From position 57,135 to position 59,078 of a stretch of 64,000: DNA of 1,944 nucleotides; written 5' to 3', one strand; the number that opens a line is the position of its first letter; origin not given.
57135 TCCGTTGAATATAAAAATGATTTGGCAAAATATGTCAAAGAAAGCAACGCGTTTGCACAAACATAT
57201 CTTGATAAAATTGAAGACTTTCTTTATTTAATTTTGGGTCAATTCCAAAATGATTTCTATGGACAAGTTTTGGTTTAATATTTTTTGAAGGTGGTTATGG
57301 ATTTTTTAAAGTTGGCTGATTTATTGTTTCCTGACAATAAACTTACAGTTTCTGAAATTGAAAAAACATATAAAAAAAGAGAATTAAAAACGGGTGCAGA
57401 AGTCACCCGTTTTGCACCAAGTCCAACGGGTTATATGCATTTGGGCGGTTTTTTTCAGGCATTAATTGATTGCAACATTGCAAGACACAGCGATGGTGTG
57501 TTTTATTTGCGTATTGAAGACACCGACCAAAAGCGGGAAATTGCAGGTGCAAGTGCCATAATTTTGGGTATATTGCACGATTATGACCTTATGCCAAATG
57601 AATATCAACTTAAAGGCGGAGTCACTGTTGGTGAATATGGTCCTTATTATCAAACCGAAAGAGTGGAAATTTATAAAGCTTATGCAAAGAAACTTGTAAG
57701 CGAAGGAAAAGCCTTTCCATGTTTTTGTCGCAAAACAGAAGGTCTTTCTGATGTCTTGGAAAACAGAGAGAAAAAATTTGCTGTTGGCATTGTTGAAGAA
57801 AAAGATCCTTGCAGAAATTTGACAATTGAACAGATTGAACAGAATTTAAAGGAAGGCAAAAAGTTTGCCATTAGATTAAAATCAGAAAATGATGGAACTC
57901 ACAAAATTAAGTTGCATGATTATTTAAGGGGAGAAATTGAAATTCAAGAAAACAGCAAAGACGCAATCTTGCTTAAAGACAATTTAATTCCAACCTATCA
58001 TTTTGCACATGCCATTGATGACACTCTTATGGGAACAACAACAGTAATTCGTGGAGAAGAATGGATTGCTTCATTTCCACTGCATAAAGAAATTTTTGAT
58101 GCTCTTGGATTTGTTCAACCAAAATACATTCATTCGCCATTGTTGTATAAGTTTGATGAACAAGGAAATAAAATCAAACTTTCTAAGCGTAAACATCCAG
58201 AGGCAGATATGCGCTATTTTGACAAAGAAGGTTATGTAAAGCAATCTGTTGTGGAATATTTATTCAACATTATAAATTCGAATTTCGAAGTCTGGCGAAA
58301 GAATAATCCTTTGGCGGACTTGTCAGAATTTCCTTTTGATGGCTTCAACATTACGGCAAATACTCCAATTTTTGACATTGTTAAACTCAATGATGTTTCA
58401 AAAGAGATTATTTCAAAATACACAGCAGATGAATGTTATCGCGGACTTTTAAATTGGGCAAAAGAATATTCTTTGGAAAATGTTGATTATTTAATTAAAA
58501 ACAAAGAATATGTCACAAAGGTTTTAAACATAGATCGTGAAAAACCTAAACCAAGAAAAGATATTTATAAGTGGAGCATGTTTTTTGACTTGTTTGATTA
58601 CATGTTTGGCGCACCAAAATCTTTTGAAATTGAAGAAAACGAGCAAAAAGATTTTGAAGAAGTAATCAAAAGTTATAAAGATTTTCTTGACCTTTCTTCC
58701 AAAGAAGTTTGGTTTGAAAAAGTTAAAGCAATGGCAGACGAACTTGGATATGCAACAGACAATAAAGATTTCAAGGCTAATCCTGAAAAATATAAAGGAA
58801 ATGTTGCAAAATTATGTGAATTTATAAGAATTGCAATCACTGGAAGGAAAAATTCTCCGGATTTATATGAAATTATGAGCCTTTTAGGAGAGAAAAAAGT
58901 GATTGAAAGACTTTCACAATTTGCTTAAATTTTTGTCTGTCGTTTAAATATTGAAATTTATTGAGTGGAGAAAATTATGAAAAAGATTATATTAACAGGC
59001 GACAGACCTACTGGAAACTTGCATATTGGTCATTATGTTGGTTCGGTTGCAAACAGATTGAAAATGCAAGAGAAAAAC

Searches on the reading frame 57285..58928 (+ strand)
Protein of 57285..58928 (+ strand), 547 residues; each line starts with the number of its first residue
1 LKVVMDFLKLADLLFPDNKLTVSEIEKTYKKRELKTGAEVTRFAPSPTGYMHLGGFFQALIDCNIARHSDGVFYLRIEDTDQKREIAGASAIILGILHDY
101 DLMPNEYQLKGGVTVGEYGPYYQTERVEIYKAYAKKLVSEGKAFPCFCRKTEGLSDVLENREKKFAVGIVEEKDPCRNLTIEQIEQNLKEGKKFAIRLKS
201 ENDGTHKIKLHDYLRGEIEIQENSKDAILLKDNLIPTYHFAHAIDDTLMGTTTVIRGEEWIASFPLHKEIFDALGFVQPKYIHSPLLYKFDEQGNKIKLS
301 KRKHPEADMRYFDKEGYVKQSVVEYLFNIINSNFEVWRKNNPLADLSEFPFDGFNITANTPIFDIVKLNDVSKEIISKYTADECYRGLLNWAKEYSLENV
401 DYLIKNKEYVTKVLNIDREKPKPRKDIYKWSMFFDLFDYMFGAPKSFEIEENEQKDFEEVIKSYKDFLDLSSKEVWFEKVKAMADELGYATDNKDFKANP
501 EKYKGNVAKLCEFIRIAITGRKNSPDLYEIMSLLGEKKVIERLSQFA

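Call 43: search_protein_families(library=pfam, proteins=[window:57285-58928:+], max_evalue=0.0001)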
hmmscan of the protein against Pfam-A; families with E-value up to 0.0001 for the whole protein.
window:57285-58928:+ (547 aa): 2 families
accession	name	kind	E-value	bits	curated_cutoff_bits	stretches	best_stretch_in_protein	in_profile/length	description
PF00749.27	tRNA-synt_1c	-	3.3e-64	217.2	23.4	1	40-327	3-273/314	tRNA synthetases class I (E and Q), catalytic domain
PF19269.4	Anticodon_2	-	1.3e-09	39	23.6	1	405-545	11-139/141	Anticodon binding domain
